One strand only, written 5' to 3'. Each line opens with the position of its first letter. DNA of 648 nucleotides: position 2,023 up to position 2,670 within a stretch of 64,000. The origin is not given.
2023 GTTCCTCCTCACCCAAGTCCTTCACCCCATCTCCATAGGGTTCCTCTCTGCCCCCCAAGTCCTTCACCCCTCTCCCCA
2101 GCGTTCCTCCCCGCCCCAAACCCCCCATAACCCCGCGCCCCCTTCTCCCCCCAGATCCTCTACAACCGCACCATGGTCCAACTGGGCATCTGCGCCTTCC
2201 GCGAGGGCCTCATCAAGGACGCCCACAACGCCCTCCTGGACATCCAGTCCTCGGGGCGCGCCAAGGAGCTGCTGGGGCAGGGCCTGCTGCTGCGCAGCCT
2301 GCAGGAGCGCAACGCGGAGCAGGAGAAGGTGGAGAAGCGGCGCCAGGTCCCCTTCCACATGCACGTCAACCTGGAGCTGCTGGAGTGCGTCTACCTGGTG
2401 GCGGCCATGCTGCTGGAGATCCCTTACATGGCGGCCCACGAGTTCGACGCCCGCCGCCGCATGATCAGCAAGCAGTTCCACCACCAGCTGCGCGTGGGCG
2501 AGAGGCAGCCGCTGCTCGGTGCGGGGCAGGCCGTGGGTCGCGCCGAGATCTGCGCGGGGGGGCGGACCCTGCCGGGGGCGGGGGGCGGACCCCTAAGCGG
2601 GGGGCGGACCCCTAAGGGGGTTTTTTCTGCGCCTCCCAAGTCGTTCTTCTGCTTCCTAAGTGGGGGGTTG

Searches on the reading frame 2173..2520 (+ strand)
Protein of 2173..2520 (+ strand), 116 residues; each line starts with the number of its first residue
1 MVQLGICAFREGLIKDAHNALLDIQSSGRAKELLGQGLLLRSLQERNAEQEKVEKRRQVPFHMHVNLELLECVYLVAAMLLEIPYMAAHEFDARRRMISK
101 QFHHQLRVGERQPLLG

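Call 51: search_protein_families(library=pfam, proteins=[window:2173-2520:+], max_evalue=0.001)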
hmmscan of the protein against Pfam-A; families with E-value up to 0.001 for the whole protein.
seq(116 aa): 1 family
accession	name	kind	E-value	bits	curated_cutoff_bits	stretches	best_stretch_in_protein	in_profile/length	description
PF05470.18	eIF-3c_N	-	4.7e-50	171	24.2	1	1-93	501-593/593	Eukaryotic translation initiation factor 3 subunit 8 N-terminus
